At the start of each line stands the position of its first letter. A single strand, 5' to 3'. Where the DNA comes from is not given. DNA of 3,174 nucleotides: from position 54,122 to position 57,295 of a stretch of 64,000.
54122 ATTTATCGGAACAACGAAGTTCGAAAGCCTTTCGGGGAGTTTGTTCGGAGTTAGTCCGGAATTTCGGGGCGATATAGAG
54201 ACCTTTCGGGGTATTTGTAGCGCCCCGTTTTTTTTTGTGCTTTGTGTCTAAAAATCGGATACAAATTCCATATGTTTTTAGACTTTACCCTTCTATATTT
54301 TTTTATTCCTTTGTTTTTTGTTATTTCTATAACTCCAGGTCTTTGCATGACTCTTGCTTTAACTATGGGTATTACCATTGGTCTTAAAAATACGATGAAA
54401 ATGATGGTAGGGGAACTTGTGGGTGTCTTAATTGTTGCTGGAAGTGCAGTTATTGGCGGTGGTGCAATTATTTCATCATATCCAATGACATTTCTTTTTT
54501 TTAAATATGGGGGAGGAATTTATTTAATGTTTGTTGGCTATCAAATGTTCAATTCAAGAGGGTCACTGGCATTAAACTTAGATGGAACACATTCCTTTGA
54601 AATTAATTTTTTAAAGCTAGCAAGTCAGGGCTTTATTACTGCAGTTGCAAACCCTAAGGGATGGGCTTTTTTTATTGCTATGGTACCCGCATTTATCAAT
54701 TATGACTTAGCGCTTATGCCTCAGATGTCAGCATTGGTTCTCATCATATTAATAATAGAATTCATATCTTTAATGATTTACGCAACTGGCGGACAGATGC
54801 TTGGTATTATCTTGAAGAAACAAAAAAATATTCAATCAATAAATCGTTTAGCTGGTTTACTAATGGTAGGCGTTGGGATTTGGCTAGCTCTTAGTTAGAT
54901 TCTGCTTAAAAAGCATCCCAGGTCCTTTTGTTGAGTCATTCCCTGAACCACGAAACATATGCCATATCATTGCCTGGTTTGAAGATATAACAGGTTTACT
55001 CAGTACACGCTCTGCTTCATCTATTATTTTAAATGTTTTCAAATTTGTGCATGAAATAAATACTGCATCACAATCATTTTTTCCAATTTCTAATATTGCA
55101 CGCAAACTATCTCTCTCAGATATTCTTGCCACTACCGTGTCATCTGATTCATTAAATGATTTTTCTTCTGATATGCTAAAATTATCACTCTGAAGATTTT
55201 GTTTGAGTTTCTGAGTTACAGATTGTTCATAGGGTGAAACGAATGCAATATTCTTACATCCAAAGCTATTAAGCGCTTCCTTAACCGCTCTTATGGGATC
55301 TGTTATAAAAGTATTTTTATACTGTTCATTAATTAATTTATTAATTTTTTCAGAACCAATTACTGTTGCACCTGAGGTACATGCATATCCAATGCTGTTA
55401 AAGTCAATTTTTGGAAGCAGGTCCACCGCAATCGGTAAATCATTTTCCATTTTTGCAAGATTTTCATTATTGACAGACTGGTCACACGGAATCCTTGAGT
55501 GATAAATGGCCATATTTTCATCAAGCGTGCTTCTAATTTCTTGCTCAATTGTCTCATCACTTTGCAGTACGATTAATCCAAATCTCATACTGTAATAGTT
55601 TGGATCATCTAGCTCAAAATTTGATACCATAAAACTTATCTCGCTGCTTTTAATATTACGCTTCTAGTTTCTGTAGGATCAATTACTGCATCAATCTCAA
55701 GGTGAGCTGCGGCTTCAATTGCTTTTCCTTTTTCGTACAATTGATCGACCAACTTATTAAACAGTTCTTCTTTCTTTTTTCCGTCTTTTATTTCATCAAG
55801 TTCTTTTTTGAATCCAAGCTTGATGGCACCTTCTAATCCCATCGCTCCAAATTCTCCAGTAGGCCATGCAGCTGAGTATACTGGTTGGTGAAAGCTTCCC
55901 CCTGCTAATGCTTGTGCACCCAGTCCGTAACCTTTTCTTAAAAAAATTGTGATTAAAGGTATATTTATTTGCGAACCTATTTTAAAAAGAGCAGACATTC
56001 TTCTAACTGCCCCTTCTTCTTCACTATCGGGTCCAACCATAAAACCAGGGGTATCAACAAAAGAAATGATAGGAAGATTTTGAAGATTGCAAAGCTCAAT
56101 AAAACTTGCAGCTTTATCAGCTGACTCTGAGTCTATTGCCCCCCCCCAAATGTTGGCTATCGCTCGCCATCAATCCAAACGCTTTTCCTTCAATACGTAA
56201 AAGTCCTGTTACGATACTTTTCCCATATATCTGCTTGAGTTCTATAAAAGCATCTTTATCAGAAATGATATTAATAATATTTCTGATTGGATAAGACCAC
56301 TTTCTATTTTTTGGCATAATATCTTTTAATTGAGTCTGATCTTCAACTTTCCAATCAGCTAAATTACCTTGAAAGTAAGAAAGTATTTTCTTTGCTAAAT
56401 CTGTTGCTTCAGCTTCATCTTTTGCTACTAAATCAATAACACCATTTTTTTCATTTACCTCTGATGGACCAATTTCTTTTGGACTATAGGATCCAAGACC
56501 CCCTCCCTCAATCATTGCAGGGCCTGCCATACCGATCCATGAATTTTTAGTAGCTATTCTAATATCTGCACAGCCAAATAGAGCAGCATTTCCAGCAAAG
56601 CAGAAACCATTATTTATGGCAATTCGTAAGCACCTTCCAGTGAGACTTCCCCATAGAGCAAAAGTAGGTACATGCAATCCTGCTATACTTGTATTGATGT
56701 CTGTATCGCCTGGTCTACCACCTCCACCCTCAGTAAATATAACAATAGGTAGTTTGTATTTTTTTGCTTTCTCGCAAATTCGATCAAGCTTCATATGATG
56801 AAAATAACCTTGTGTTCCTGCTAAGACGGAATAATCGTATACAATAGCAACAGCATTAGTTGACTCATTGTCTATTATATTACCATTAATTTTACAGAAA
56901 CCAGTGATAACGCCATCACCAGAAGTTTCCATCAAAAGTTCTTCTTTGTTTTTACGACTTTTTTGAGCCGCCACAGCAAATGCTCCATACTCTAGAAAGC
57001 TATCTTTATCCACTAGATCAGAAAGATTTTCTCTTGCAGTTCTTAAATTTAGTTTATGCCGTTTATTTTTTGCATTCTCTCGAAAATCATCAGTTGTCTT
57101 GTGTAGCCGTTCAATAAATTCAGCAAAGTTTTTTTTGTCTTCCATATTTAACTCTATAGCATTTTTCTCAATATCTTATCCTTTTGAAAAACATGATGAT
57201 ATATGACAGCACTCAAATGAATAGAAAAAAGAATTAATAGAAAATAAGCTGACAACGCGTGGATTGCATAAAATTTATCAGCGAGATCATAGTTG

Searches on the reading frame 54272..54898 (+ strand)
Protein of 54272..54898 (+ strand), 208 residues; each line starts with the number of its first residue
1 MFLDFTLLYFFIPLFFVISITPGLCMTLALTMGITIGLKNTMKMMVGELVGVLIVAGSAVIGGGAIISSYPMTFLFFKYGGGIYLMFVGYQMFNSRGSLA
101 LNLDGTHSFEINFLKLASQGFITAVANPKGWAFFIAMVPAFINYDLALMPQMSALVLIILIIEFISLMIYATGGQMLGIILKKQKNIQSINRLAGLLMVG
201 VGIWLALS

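Call 9: find_related_loci(query=window:54272-54898:+, collection=genome_contigs, flank=3000)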
Query window:54272-54898:+ (208 aa) in genome_contigs; peptide patterns used: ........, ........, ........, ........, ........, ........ (x = any residue, [..] = any of these).
600 stretches matched a pattern (row limit reached: there are more); 350 encode a relative of the query (tblastn E <= 1e-3); the best 80 are kept; 80 distinct loci.
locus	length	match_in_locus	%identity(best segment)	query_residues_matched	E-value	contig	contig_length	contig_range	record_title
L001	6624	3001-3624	99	1-208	2e-131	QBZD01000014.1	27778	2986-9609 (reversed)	Pelagibacteraceae bacterium AG-333-C14 Ga0172119_114, whole genome shotgun sequence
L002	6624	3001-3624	98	1-208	1e-130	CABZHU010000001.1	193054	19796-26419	MAG: uncultured Pelagibacteraceae bacterium isolate AG-337-G09 genome assembly, contig: AG-337-G09_NODE_1, whole genome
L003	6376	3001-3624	97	1-208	7e-129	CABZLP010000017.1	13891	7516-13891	MAG: uncultured Pelagibacteraceae bacterium isolate AG-337-J23 genome assembly, contig: AG-337-J23_NODE_17, whole genome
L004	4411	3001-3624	97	1-208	2e-130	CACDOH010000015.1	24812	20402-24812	uncultured Pelagibacteraceae bacterium isolate AG-904-D18 genome assembly, contig: AG-904-D18_NODE_15, whole genome shot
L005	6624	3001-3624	82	1-208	1e-110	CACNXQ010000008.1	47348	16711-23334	MAG: uncultured Pelagibacteraceae bacterium isolate AH-287-F15 genome assembly, contig: AH-287-F15_NODE_8, whole genome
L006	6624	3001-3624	85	1-208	1e-108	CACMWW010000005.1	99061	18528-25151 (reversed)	MAG: uncultured Pelagibacteraceae bacterium isolate AG-919-N17 genome assembly, contig: AG-919-N17_NODE_5, whole genome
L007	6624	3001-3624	85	1-208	3e-108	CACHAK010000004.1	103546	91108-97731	uncultured Pelagibacteraceae bacterium isolate AG-426-I21 genome assembly, contig: AG-426-I21_NODE_4, whole genome shotg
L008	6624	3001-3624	85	1-208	3e-108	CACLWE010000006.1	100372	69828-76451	uncultured Pelagibacteraceae bacterium isolate AG-917-N15 genome assembly, contig: AG-917-N15_NODE_6, whole genome shotg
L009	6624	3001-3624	84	1-208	1e-107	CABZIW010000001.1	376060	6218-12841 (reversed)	MAG: uncultured Pelagibacteraceae bacterium isolate AG-896-A02 genome assembly, contig: AG-896-A02_NODE_1, whole genome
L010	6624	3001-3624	84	1-208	2e-107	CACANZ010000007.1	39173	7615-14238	uncultured Pelagibacteraceae bacterium isolate AG-898-E04 genome assembly, contig: AG-898-E04_NODE_7, whole genome shotg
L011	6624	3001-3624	84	1-208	1e-106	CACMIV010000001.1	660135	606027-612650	MAG: uncultured Pelagibacteraceae bacterium isolate AG-891-J04 genome assembly, contig: AG-891-J04_NODE_1, whole genome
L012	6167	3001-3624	84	1-208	2e-106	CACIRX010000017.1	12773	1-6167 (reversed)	uncultured Pelagibacteraceae bacterium isolate AG-914-B16 genome assembly, contig: AG-914-B16_NODE_17, whole genome shot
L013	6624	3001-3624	85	1-208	3e-108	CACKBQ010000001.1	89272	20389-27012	uncultured Pelagibacteraceae bacterium isolate AG-453-G19 genome assembly, contig: AG-453-G19_NODE_1, whole genome shotg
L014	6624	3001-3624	79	1-208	2e-104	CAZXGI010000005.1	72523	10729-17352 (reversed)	MAG TPA_asm: uncultured Rhodospirillaceae bacterium isolate SRP077602_co3_47 genome assembly, contig: NODE_237_length_72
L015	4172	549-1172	84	1-208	6e-104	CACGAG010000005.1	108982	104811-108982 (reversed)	uncultured Pelagibacteraceae bacterium isolate AG-909-G09 genome assembly, contig: AG-909-G09_NODE_5, whole genome shotg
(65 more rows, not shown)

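Call 10: search_protein_families(library=pfam, proteins=[window:54272-54898:+])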
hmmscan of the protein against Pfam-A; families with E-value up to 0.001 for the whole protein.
window:54272-54898:+ (208 aa): 1 family
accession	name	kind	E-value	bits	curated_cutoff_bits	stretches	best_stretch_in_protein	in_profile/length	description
PF01810.24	LysE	-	2.1e-20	73.5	25.6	1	17-207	2-191/193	LysE type translocator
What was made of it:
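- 54272..54898 (+): LysE/RhtB-family exporter gene (208 aa). It is the downstream neighbour and not an obligatory partner of the RNA. Pfam PF01810, E = 2e-20 (call 10).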

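Call 18: find_homologous_proteins(query=window:54272-54898:+, max_evalue=1e-20)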
Query window:54272-54898:+ (208 aa): 2010 proteins with E <= 1e-20 among 2424 candidates; the best 120 are listed.
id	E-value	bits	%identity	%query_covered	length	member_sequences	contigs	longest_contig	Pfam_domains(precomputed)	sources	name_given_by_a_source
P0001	2.8e-121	421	99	100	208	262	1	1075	PF01810.25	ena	-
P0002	4.6e-109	381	87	100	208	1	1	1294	PF01810.25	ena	-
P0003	1.4e-105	369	85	100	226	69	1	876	PF01810.25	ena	-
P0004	1.6e-105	369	83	100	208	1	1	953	PF01810.25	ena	-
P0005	2.2e-105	369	82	100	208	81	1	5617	PF01810.25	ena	-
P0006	2.8e-105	368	84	100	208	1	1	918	PF01810.25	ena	-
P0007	2.8e-105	368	84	100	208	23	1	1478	PF01810.25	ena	-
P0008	4.9e-105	368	85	99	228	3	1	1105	PF01810.25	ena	-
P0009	5.4e-105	367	85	100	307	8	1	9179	PF01810.25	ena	-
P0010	7.6e-105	367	84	100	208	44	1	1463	PF01810.25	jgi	jgi:threonine/homoserine/homoserine lactone efflux protein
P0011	9.6e-105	367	84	100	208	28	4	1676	PF01810.25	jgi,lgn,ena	-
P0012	2.5e-104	365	81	100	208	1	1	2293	PF01810.25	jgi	jgi:threonine/homoserine/homoserine lactone efflux protein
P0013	3.9e-103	361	83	100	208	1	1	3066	PF01810.25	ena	-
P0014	2.3e-102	359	81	100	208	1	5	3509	PF01810.25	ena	-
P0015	4.3e-102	358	81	100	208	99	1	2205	PF01810.25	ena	-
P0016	7.6e-102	357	80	100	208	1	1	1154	PF01810.25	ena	-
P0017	2.2e-101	356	80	100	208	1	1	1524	PF01810.25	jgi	jgi:threonine/homoserine/homoserine lactone efflux protein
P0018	3.1e-101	355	80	91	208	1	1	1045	PF01810.25,PF01914.24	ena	-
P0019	5.3e-100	351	80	100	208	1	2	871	PF01810.25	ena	-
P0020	6.5e-100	351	79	100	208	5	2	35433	PF01810.25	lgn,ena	-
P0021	2.3e-99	349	78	100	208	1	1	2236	PF01810.25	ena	-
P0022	2.5e-99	349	78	100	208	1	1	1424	PF01810.25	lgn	-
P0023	2.0e-98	346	77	100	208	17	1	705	PF01810.25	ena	-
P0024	8.5e-96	337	75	100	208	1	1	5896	PF01810.25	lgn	-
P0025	9.6e-96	337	74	100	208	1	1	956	PF01810.25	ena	-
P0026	9.7e-96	337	74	100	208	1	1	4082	PF01810.25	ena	-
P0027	1.6e-95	336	74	100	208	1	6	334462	PF01810.25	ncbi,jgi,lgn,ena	ncbi:MAG: LysE family translocator [Rhodospirillales bacterium]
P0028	1.9e-95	336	75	100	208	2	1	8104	PF01810.25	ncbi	-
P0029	3.2e-95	336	74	100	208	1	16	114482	PF01810.25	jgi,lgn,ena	-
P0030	4.3e-95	335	74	100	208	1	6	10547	PF01810.25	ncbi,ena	-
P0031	6.0e-95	335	74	100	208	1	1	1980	PF01810.25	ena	-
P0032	8.4e-95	334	74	100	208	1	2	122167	PF01810.25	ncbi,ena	-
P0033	1.1e-94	334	74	100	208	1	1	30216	PF01810.25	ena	-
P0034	1.6e-94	333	75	100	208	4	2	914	PF01810.25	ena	-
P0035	1.8e-94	333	74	100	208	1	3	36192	PF01810.25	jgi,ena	-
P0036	3.0e-94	332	74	100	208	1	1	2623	PF01810.25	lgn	-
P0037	7.2e-94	331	74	100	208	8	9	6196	PF01810.25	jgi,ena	-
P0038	1.2e-92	327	73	100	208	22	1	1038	PF01810.25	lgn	-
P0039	4.6e-91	322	70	100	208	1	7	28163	PF01810.25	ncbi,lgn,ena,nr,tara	ncbi:MAG: Homoserine/homoserine lactone efflux protein [Alphaproteobacteria bacterium MarineAlpha2_B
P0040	6.9e-90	318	85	88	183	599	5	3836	PF01810.25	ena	-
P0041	1.9e-89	317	82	88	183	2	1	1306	PF01810.25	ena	-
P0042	5.6e-89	315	81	88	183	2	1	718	PF01810.25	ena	-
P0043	6.1e-89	315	73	100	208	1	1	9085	PF01810.25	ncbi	-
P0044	1.5e-88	314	83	88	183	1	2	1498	PF01810.25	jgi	jgi:threonine/homoserine/homoserine lactone efflux protein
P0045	4.4e-88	312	73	95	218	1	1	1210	PF01810.25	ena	-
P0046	1.7e-87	310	71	100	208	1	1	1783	PF01810.25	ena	-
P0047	2.2e-87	310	71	100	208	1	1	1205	PF01810.25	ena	-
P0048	3.2e-87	309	80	88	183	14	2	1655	PF01810.25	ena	-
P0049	4.7e-87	309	71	100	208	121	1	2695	PF01810.25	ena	-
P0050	4.9e-87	309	70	100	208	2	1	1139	PF01810.25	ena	-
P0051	1.0e-86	308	70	100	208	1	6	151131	PF01810.25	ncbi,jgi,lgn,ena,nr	ncbi:MAG: LysE family translocator [Pelagibacterales bacterium]|jgi:threonine/homoserine/homoserine 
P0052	1.3e-86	307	70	100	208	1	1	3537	PF01810.25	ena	-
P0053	1.3e-86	307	69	100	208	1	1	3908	PF01810.25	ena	-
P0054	1.4e-86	307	70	100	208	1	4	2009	PF01810.25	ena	-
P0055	1.4e-86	307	71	100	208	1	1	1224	PF01810.25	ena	-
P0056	1.7e-86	307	70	100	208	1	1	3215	PF01810.25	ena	-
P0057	2.0e-86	307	70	100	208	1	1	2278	PF01810.25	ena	-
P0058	2.2e-86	307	68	100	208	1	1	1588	PF01810.25,PF01914.24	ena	-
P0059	2.2e-86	307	68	100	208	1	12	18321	PF01810.25,PF01914.24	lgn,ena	-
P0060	2.5e-86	306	70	100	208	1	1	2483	PF01810.25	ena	-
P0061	2.7e-86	306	68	100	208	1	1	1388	PF01810.25,PF01914.24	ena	-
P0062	3.4e-86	306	68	100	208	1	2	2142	PF01810.25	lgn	-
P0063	4.2e-86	306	70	100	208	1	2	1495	PF01810.25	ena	-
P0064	4.8e-86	306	69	100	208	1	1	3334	PF01810.25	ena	-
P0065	5.0e-86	305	68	100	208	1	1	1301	PF01810.25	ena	-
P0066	5.9e-86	305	68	100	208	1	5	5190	PF01810.25,PF01914.24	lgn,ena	-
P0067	6.2e-86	305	68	100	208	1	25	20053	PF01810.25,PF01914.24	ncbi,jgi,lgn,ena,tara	tara:strand:+ start:620 stop:1246 length:627 start_codon:yes stop_codon:yes gene_type:complete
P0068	6.3e-86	305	69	100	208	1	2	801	PF01810.25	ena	-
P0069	6.4e-86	305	68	100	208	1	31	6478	PF01810.25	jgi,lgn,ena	-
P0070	6.7e-86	305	68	100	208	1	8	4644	PF01810.25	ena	-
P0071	7.5e-86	305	69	100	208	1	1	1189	PF01810.25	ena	-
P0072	9.9e-86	305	80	88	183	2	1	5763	PF01810.25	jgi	-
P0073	1.0e-85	304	70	100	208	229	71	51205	PF01810.25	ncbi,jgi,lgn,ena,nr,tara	ncbi:MAG: LysE family translocator [Pelagibacterales bacterium]|jgi:homoserine/homoserine lactone ef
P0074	1.1e-85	304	70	100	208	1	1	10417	PF01810.25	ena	-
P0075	1.1e-85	304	68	100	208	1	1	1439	PF01810.25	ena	-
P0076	1.1e-85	304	71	100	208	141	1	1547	PF01810.25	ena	-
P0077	1.9e-85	304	68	100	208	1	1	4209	PF01810.25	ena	-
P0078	2.0e-85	304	69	100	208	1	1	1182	PF01810.25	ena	-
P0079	2.3e-85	303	70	100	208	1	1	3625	PF01810.25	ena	-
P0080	5.6e-85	302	67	100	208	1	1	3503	PF01810.25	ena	-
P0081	1.3e-84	301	67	100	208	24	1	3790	PF01810.25,PF01914.24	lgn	-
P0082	1.3e-84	301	68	100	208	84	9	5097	PF01810.25,PF01914.24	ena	-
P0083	1.6e-84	301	70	100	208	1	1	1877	PF01810.25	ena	-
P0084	2.2e-84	300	67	100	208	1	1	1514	PF01810.25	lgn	-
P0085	4.4e-84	299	69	100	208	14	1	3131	PF01810.25,PF01914.24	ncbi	-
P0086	4.5e-84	299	67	100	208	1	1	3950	PF01810.25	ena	-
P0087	5.5e-84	299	78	88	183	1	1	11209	PF01810.25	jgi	jgi:threonine/homoserine/homoserine lactone efflux protein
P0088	1.1e-83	298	78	88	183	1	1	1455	PF01810.25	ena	-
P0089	4.5e-83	296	69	99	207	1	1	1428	PF01810.25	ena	-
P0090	6.6e-82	292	68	99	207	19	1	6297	PF01810.25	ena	-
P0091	9.5e-82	292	66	100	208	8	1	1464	PF01810.25,PF01914.24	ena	-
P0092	1.1e-80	288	66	100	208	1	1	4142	PF01810.25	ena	-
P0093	8.2e-80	285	67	100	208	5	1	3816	PF01810.25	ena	-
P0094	6.0e-79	282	67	99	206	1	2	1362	PF01810.25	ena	-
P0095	8.4e-79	282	67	99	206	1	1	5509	PF01810.25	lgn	-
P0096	1.1e-78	282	67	99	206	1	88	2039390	PF01810.25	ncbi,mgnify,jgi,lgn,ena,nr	ncbi:MAG: LysE family translocator [Pseudomonadales bacterium]|mgnify:FL=1|jgi:threonine/homoserine/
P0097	1.2e-78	281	73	88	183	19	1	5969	PF01810.25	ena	-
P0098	3.5e-78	280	67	99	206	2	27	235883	PF01810.25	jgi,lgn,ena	-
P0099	4.0e-78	280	66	99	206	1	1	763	PF01810.25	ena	-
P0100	4.4e-78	280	65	99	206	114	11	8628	PF01810.25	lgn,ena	-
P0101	5.2e-78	279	66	99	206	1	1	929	PF01810.25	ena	-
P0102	5.5e-78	279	67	99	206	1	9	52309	PF01810.25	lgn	-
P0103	5.8e-78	279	66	99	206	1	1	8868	PF01810.25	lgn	-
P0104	5.9e-78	279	66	99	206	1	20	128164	PF01810.25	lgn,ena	-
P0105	6.2e-78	279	66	99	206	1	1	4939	PF01810.25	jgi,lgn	jgi:threonine/homoserine/homoserine lactone efflux protein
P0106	7.8e-78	279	66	99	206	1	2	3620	PF01810.25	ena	-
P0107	1.2e-77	278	70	87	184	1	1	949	PF01810.25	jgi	-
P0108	1.3e-77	278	65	100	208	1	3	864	PF01810.25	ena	-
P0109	1.4e-77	278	66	99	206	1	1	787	PF01810.25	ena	-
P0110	1.5e-77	278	66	99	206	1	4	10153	PF01810.25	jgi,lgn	jgi:threonine/homoserine/homoserine lactone efflux protein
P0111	4.5e-77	276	66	97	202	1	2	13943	PF01810.25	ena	-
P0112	6.8e-77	276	65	99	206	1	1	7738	PF01810.25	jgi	jgi:threonine/homoserine/homoserine lactone efflux protein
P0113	9.3e-77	275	66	99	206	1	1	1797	PF01810.25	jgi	jgi:threonine/homoserine/homoserine lactone efflux protein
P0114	5.1e-76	273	78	76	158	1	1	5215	PF01810.25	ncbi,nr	ncbi:LysE family translocator, partial [Alphaproteobacteria bacterium]|nr:LysE family translocator [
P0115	6.7e-76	272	69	88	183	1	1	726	PF01810.25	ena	-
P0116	1.9e-75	271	63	100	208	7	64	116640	PF01810.25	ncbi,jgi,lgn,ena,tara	jgi:homoserine/homoserine lactone efflux protein|tara:strand:- start:3900 stop:4526 length:627 start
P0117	5.2e-75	270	61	99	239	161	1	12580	PF01810.25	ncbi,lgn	-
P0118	6.2e-75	269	73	84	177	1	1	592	PF01810.25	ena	-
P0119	9.1e-75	269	84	72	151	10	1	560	PF01810.25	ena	-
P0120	1.0e-73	265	60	99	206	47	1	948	PF01810.25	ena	-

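Call 19: search_protein_families(library=ncbifam, proteins=[window:54272-54898:+], max_evalue=0.01)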
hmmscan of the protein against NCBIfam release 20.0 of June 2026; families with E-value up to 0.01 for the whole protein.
window:54272-54898:+ (208 aa): 4 families
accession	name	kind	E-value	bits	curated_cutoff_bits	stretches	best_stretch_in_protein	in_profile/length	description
TIGR00949.1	2A76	subfamily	3.1e-19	69.4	183.95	1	22-205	2-185/185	homoserine/threonine efflux transporter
NF007812.0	PRK10520.1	equivalog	9.4e-19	67.8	209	1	15-206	13-201/206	homoserine/homoserine lactone efflux protein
NF008201.0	PRK10958.1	equivalog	4.9e-14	52.4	165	1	12-207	15-209/212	leucine efflux protein LeuE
NF007591.0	PRK10229.1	equivalog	7.8e-10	38.8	288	1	14-207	11-204/206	threonine export protein RhtC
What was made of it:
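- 54272..54898 (+): Its scores against the NCBIfam homoserine/threonine, LeuE and RhtC models are far below their cut-offs (call 19).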

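Call 20: find_encoding_contigs(protein=P0002, flank=1500, max_places=3)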
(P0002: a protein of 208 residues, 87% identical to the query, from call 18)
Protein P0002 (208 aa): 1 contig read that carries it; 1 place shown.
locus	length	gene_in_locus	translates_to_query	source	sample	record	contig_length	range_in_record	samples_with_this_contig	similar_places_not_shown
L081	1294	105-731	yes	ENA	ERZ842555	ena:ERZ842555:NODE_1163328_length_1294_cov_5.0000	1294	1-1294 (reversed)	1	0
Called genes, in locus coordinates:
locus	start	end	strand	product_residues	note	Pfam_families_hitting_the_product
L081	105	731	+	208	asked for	PF01810:LysE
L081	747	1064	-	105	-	PF05437:AzlD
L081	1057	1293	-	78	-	?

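Call 21: find_encoding_contigs(protein=P0005, flank=1500, max_places=3)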
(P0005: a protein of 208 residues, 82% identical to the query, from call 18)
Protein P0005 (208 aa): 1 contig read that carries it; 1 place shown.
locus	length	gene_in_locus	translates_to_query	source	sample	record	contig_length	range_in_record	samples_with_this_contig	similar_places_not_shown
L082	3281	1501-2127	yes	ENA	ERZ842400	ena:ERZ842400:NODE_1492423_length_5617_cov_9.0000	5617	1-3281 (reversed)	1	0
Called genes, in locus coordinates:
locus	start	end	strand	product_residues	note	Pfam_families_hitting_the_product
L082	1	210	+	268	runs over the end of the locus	PF00528:BPD_transp_1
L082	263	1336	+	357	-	PF23023:Anti-Pycsar_Apyc1, PF00753:Lactamase_B, PF12706:Lactamase_B_2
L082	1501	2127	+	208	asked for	PF01810:LysE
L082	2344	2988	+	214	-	PF14681:UPRTase, PF00156:Pribosyltran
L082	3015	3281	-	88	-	?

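Call 22: find_encoding_contigs(protein=P0014, flank=1500, max_places=5)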
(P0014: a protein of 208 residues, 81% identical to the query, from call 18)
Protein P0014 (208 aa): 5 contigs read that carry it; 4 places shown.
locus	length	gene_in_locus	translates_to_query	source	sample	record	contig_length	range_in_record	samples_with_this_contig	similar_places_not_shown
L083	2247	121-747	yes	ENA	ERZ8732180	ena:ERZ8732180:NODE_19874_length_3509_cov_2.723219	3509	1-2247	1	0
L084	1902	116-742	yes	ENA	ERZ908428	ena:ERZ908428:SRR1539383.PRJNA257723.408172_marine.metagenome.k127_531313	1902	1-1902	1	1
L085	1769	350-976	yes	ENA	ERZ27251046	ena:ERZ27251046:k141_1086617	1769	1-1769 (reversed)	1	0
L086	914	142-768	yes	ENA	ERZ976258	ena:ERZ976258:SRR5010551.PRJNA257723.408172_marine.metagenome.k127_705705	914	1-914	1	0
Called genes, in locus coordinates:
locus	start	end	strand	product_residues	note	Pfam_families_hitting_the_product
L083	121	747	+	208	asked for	PF01810:LysE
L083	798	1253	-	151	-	PF04237:YjbR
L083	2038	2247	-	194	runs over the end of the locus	PF11736:DUF3299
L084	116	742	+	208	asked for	PF01810:LysE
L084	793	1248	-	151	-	PF04237:YjbR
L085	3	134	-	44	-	?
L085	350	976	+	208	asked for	PF01810:LysE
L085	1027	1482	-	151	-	PF04237:YjbR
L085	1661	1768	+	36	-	?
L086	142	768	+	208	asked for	PF01810:LysE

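Call 23: find_encoding_contigs(protein=P0020, flank=1500, max_places=3)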
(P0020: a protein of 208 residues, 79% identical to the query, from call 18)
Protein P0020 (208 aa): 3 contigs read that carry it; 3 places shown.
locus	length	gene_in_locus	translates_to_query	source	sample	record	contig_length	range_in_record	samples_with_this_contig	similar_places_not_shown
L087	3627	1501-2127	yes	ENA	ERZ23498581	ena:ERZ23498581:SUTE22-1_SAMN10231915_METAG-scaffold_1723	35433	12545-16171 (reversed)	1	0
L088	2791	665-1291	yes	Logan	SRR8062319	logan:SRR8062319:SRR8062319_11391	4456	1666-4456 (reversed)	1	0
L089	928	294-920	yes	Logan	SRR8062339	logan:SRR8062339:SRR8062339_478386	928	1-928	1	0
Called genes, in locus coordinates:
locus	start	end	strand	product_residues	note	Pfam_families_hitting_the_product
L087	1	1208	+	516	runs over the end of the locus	PF00221:Lyase_aromatic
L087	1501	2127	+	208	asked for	PF01810:LysE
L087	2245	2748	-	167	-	-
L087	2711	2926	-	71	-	PF14375:Cys_rich_CWC (weak)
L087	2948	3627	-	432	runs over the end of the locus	PF00501:AMP-binding, PF14535:AMP-binding_C_2 (weak)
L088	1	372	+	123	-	?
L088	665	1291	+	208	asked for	PF01810:LysE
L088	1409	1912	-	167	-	-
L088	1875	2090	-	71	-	PF14375:Cys_rich_CWC (weak)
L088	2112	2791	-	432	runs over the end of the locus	PF00501:AMP-binding, PF14535:AMP-binding_C_2 (weak)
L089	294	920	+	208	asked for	PF01810:LysE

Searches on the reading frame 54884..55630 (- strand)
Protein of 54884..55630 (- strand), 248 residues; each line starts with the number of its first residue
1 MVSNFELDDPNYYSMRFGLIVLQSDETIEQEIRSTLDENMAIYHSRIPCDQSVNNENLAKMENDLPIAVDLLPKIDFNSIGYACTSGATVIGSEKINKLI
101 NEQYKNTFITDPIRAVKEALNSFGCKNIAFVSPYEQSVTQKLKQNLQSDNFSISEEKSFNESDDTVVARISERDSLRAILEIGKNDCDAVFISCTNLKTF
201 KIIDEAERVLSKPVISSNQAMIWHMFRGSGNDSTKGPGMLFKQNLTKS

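Call 10: search_protein_families(library=pfam, proteins=[window:54884-55630:-])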
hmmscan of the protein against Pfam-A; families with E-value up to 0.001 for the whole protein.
window:54884-55630:- (248 aa): 1 family
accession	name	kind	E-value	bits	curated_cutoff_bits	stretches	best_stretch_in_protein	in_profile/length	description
PF17645.6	Amdase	-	3.3e-16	60.1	25.9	1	114-241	98-228/228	Arylmalonate decarboxylase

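Call 19: search_protein_families(library=ncbifam, proteins=[window:54884-55630:-], max_evalue=0.01)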
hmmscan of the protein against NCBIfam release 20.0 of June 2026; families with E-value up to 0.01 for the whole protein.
window:54884-55630:- (248 aa): 2 families
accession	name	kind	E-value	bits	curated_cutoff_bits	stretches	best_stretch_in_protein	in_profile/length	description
TIGR02990.1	ectoine_eutA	equivalog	1.4e-41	142.6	318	1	14-234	7-229/239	ectoine utilization protein EutA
NF052327.1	arylmal_decarb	equivalog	6.9e-17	61.9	225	1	114-238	100-225/231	arylmalonate decarboxylase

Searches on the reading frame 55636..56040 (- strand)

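Call 85: search_protein_families(library=pfam, proteins=[window:55636-56040:-], max_evalue=0.00001)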
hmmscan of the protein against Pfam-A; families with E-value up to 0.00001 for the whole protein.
window:55636-56040:- (134 aa): 1 family
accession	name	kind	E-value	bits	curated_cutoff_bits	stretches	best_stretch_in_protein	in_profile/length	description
PF01039.27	Carboxyl_trans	-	3.9e-14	52.6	22.3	1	1-132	342-474/493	Carboxyl transferase domain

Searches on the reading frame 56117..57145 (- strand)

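Call 85: search_protein_families(library=pfam, proteins=[window:56117-57145:-], max_evalue=0.00001)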
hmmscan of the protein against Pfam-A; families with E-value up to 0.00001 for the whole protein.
window:56117-57145:- (342 aa): 1 family
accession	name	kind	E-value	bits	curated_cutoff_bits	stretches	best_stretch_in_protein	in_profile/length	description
PF01039.27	Carboxyl_trans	-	2.3e-32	112.7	22.3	1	30-335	3-308/493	Carboxyl transferase domain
